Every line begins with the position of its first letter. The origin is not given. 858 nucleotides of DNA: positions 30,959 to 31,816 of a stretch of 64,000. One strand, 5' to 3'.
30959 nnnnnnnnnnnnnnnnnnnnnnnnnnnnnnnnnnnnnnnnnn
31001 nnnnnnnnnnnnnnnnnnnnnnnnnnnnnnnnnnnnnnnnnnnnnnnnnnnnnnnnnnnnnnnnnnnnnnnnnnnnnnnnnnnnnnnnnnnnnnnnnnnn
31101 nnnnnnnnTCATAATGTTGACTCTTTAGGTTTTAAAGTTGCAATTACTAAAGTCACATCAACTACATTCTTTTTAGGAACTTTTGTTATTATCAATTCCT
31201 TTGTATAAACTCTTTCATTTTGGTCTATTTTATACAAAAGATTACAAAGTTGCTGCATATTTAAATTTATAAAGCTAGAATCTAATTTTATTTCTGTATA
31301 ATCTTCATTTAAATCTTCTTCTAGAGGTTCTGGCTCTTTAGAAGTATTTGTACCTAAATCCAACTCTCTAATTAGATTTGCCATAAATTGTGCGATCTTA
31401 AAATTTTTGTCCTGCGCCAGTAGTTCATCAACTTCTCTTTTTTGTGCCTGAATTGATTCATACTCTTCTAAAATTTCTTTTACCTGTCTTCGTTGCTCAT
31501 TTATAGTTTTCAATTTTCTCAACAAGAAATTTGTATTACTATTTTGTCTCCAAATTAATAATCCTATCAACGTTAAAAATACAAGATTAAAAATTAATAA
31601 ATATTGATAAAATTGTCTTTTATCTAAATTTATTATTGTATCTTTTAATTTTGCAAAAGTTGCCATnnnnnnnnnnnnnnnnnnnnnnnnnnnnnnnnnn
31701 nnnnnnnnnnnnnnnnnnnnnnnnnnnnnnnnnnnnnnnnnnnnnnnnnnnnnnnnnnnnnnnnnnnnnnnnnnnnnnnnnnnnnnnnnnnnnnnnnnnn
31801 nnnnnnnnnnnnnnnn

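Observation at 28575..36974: Composite operon with two secretins: gspC-secretin B juxtaposed with pilM/N-like, pilO-like and secretin A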

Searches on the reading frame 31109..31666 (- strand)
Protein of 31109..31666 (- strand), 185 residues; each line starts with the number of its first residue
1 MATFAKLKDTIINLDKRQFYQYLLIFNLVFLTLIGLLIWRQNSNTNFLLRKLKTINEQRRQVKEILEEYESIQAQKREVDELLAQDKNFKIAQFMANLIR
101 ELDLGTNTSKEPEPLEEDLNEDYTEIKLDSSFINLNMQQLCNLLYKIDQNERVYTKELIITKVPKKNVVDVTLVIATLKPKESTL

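Call 4: search_protein_families(library=pfam, proteins=[window:31109-31666:-], max_evalue=0.1)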
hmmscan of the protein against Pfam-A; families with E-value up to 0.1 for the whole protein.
window:31109-31666:- (185 aa): 1 family
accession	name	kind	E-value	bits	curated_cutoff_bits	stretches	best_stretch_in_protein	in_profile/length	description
PF08651.15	DASH_Duo1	-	0.0092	16.2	25.4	1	51-87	29-64/74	DASH complex subunit Duo1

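Call 5: search_protein_families(library=ncbifam, proteins=[window:31109-31666:-], max_evalue=0.1)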
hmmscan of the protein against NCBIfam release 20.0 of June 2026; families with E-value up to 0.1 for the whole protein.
window:31109-31666:- (185 aa): 1 family
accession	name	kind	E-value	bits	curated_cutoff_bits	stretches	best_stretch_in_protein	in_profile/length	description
TIGR02829.1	spore_III_AE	equivalog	0.063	12.5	247.45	1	24-101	8-88/381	stage III sporulation protein AE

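Call 35: find_homologous_proteins(query=window:31109-31666:-)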
Query window:31109-31666:- (185 aa): 10 proteins with E <= 0.001 among 109 candidates.
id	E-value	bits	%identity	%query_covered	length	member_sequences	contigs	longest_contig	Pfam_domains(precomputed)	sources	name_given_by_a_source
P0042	1.3e-109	382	100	100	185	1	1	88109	-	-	-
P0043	1.1e-63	232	61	99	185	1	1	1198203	-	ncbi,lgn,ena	-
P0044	1.1e-60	222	59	99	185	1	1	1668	-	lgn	-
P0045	1.5e-43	167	64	69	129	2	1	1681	-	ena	-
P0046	3.3e-37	146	46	94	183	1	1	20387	-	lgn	-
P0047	4.6e-33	133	40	99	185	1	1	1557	-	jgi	jgi:hypothetical protein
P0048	2.5e-32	130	42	97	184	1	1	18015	-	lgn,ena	-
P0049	3.6e-32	130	40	100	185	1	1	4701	-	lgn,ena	-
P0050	2.8e-30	124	38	98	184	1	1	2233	-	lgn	-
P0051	5.1e-29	120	40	91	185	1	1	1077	-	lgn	-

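Call 40: find_related_loci(query=A3, collection=metagenome_contigs, flank=10000)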
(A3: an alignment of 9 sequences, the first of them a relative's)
Query A3 (185 aa) in metagenome_contigs; peptide patterns used: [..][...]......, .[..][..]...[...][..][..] (x = any residue, [..] = any of these).
241 stretches matched a pattern; 12 encode a relative of the query (tblastn E <= 1e-3); 12 distinct loci.
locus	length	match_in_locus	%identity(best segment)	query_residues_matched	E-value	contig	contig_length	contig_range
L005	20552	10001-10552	40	1-184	3e-43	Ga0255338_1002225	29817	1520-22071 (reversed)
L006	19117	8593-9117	43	1-175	9e-43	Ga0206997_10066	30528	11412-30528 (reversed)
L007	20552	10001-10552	42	1-184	5e-40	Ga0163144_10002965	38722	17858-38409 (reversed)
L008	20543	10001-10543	41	1-181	1e-39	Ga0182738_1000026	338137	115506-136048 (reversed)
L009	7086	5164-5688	41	7-182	4e-32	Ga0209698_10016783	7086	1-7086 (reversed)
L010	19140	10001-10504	39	15-183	6e-31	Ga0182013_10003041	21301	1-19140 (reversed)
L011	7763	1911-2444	36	1-178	1e-27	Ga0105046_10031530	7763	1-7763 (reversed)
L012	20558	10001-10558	35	1-184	3e-27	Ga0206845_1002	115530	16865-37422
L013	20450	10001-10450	36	35-183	4e-27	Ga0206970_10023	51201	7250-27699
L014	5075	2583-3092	36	13-182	1e-25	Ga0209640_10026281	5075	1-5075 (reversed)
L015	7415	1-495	36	14-178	9e-25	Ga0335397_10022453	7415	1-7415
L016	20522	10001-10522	33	6-181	9e-21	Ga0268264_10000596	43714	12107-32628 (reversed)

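Call 43: predict_structure(alignment_id=A3)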
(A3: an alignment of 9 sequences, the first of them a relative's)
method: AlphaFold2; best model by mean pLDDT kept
length: 185 residues; sequences in the alignment: 9
mean_pLDDT: 81.9   pTM: 0.50
mean pLDDT of the five models: 81.9, 80.9, 78.4, 76.3, 75.7
residues with pLDDT >= 90: 42; 70-90: 120; 50-70: 21; < 50: 2
segments of 3 or more residues with pLDDT < 50: none
pLDDT, mean of each block of 10 residues (from residue 1): 69 77 91 94 91 92 89 79 73 83 76 67 78 87 87 85 87 84 55
secondary structure, 60 per line:
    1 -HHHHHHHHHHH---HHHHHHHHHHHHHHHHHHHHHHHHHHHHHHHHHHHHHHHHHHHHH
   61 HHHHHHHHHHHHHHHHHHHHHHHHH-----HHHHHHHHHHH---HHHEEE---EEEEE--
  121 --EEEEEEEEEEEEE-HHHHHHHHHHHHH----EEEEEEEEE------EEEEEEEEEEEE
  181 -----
elements in order: H2-12 H16-85 H91-101 E108-110 E114-118 E123-135 H137-149 E154-162 E169-180

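Call 45: fold_search(model_id=the predicted structure, library=pdb)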
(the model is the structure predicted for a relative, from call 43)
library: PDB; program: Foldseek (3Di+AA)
matches with E <= 10: 1485; with E <= 0.001: 2
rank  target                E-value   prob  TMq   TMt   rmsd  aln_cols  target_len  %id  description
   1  2rjz_A                7.8e-04  1.00  0.43  0.55   4.4       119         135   17  Crystal structure of the type 4 fimbrial biogenesis protein PilO from Pseudomonas aeruginosa (released 2007-11-06)
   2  3jc8_Oa               8.7e-04  1.00  0.42  0.42  13.3       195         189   13  Architectural model of the type IVa pilus machine in a piliated state (released 2016-03-16)
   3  2rjz_B                1.6e-03  1.00  0.45  0.61   3.8       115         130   17  Crystal structure of the type 4 fimbrial biogenesis protein PilO from Pseudomonas aeruginosa (released 2007-11-06)
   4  5uvr                  2.3e-03  1.00  0.38  0.67   3.5        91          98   18  The core region of PilO from the type IV pilus system of Pseudomonas aeruginosa (released 2018-02-21)
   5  1uv7_A                2.4e-02  1.00  0.25  0.57   5.7        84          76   14  periplasmic domain of EpsM from Vibrio cholerae (released 2004-04-23)
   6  1uv7_B                4.0e-02  0.99  0.24  0.57   6.0        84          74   15  periplasmic domain of EpsM from Vibrio cholerae (released 2004-04-23)
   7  6kny_A                4.5e-02  1.00  0.35  0.37   5.2       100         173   13  Structure of Amuc_1100 without transmembrane region from Akkermansia muciniphila (released 2020-04-15)
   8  1xbn                  4.5e-02  0.41  0.17  0.16   9.7       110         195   15  Crystal structure of a bacterial nitric oxide sensor: an ortholog of mammalian soluble guanylate cyclase heme domain (released 2004-09-07)
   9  6lad_E                4.8e-02  0.99  0.32  0.32   5.0       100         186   12  Crystal structure of Amuc_1100 from Akkermansia muciniphila (released 2020-08-05)
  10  5fr7_A                5.0e-02  0.57  0.20  0.24  11.5       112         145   13  Erwinia amylovora AmyR amylovoran repressor, a member of the YbjN protein family (released 2017-01-18)
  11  3nvr_A                5.7e-02  0.51  0.17  0.18   7.5        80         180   16  Modulating Heme Redox Potential Through Protein-Induced Porphyrin Distortion (released 2010-09-08)
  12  9b45_S                6.7e-02  0.77  0.24  0.25   9.9       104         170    8  Pseudomonas phage Pa193 baseplate complex and tail fiber (released 2024-10-16)
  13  9ilv_A                7.1e-02  0.96  0.27  0.31   4.4        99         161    8  Structure of the bacteriophage T5 connector complex (released 2024-09-04)
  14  6vu7_D                7.1e-02  0.51  0.20  0.24  10.2       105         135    6  Crystal structure of YbjN, a putative transcription regulator from E. coli (released 2020-03-11)
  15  6lad_D                7.5e-02  0.99  0.35  0.34   4.9       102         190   12  Crystal structure of Amuc_1100 from Akkermansia muciniphila (released 2020-08-05)
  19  7ze0_MODEL_1_A        8.4e-02  0.97  0.26  0.54   5.4        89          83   13  Solution structure of the PulM C-terminal domain from Klebsiella oxytoca (released 2023-01-18)
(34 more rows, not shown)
